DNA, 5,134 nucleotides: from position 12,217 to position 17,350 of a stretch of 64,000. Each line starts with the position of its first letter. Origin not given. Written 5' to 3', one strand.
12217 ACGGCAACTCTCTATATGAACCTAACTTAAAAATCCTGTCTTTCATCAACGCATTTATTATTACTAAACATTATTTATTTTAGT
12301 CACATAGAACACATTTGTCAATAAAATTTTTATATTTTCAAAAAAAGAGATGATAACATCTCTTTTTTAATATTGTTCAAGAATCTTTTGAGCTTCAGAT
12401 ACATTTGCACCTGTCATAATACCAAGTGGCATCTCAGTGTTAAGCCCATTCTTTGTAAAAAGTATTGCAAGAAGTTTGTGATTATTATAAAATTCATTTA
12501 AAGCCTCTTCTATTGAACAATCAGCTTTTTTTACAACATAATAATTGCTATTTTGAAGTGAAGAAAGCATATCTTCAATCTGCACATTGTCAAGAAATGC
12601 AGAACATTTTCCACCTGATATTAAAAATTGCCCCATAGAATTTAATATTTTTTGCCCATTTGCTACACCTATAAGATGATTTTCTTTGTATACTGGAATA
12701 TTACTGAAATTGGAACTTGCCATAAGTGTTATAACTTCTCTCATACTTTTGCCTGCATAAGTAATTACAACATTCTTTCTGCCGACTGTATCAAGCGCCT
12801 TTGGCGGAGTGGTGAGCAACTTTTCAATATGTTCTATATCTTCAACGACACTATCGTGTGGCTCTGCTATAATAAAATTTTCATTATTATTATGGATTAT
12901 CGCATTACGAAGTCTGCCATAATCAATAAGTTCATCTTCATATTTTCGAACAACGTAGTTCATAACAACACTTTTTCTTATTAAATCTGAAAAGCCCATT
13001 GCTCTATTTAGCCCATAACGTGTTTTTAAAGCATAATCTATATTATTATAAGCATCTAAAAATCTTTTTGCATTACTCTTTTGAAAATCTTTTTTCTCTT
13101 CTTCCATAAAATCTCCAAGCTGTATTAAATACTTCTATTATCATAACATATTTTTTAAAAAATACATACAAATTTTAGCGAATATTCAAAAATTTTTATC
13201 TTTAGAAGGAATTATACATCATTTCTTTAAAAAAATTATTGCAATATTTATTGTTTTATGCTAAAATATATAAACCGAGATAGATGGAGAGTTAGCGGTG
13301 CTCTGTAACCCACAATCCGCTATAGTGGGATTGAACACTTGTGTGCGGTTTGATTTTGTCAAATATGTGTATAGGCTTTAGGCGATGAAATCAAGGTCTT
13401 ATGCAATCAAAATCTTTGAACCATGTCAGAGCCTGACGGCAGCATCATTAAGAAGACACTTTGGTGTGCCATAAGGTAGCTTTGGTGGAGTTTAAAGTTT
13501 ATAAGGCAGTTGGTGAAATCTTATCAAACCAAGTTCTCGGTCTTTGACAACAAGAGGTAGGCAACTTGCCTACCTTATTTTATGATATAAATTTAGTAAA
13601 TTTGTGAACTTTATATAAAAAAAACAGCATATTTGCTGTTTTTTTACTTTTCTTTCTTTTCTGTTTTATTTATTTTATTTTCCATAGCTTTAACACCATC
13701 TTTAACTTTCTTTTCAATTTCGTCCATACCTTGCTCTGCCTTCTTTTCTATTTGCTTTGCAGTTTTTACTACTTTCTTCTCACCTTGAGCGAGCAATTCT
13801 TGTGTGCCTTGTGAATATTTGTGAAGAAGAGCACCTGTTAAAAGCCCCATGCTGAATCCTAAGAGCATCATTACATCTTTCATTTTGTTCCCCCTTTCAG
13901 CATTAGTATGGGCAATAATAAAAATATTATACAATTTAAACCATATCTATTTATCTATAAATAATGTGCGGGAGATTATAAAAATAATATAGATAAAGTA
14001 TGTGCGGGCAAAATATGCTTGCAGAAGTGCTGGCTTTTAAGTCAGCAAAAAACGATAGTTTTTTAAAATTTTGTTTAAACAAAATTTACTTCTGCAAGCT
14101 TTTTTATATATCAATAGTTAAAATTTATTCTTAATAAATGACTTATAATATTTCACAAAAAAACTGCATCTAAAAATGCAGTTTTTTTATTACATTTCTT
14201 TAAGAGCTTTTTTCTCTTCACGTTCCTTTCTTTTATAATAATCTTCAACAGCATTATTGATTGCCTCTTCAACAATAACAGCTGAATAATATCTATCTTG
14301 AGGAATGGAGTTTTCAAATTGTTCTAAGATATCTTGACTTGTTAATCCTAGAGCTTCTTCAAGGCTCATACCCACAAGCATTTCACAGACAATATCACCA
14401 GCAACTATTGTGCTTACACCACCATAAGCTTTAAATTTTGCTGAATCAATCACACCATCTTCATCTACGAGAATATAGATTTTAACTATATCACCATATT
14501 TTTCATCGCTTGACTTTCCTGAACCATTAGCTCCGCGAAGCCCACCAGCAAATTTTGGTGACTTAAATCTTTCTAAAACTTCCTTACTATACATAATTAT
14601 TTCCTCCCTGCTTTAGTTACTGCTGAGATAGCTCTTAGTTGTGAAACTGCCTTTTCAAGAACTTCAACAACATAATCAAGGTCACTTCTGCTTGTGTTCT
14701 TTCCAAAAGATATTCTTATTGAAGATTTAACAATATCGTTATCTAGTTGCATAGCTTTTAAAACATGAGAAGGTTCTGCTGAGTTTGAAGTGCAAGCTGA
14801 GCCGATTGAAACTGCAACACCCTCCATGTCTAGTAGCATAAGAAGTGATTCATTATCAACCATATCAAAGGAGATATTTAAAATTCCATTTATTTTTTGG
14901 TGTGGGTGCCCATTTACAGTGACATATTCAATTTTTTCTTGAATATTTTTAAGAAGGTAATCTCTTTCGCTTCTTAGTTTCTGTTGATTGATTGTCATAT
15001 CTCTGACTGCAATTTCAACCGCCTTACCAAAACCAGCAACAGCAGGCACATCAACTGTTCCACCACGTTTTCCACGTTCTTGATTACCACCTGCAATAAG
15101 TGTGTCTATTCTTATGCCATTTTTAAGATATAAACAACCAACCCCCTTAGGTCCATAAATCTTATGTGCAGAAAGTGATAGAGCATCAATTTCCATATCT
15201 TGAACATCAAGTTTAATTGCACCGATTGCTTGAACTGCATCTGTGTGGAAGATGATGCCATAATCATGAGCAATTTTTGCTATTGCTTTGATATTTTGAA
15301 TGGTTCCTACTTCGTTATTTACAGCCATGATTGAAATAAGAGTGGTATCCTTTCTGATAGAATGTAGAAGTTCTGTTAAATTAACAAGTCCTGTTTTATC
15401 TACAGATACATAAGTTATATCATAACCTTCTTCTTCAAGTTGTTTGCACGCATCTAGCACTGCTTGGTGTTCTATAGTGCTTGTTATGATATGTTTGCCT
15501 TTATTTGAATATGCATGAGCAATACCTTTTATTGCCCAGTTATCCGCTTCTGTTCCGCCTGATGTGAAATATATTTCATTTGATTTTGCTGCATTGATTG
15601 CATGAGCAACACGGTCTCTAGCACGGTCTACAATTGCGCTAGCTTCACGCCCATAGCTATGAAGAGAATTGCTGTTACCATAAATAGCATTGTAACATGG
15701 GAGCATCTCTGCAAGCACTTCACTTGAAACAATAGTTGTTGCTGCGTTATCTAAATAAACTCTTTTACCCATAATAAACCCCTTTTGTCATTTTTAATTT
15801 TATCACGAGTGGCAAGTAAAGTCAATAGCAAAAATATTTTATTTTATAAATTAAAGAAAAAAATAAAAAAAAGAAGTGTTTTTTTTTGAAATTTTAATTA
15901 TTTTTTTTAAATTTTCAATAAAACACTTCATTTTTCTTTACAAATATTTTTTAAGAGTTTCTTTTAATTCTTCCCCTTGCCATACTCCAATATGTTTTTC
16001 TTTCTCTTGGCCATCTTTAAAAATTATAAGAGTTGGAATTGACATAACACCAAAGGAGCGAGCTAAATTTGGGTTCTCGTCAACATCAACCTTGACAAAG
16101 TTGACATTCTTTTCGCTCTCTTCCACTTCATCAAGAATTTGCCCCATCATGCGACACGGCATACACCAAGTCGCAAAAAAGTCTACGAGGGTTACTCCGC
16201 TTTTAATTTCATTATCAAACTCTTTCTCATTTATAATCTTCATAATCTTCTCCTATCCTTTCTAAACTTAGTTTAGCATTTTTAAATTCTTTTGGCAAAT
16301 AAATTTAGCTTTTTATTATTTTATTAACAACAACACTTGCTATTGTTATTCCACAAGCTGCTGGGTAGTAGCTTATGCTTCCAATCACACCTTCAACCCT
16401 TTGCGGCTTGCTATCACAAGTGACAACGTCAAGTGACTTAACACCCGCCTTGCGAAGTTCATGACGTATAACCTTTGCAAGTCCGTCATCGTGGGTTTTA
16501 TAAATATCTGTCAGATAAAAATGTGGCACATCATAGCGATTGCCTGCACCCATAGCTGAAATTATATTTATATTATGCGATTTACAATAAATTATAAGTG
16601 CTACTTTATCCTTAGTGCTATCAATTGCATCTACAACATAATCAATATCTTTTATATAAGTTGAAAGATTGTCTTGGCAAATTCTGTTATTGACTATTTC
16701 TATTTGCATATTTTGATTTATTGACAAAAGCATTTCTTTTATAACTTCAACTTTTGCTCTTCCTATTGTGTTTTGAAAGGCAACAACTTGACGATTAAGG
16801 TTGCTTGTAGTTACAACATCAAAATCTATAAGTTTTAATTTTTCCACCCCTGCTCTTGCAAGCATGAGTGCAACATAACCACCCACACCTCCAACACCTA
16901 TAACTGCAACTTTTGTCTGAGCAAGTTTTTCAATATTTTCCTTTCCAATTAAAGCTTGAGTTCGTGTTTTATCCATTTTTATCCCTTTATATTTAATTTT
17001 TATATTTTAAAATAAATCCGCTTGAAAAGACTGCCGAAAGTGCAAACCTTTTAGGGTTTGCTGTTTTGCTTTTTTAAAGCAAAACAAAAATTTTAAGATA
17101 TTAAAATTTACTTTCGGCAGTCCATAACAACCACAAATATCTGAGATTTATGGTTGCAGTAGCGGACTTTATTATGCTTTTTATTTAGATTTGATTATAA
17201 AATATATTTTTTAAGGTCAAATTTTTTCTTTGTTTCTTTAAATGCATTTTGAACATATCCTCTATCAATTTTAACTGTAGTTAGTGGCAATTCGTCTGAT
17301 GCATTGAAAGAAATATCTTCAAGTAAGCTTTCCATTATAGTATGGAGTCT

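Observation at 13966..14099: Family of intergenic nested-hairpin repeats whose closing arms differ between copies while staying perfectly complementary (at least six copies in 64 kb)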

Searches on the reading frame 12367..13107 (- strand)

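Call 26: search_protein_families(library=pfam, proteins=[window:12367-13107:-])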
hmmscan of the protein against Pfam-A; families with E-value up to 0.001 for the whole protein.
window:12367-13107:- (246 aa): 1 family
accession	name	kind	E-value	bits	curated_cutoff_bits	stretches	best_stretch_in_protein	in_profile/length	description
PF00571.33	CBS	-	9.2e-07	29.5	24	1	110-149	6-46/57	CBS domain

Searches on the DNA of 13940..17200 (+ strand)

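Call 44: search_rna_families(source=window, start=13940, end=17200, threshold=evalue, max_evalue=5)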
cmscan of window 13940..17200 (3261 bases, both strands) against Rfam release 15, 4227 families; matches with E-value up to 5: 6.
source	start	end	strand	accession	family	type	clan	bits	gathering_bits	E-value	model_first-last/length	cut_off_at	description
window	14140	14192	+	RF00506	Thr_leader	Cis-reg; leader;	-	23.8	55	0.2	1-118/118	no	Threonine operon leader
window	14153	14208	-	RF00506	Thr_leader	Cis-reg; leader;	-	22.2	55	0.46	1-118/118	no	Threonine operon leader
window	15254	15306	+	RF00329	snoZ162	Gene; snRNA; snoRNA; CD-box;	-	20.9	45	1.2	1-88/88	no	Small nucleolar RNA Z162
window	14158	14207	-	RF02607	AbsR25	Gene; sRNA;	-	20.9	47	1.8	1-164/164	no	Acinetobacter sRNA 25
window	17038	17170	-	RF00265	SNORA69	Gene; snRNA; snoRNA; HACA-box;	-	20.6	47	2.3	1-132/132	no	Small nucleolar RNA SNORA69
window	15277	15312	-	RF01335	CRISPR-DR22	Gene; CRISPR;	-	18.8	50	1.6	1-36/36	no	CRISPR RNA direct repeat element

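Call 78: search_dna_similar(query=window:17029-17122:+, collection=phages, mode=distant, max_evalue=0.01, max_rows=10)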
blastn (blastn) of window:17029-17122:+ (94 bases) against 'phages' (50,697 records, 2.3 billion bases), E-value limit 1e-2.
No match.
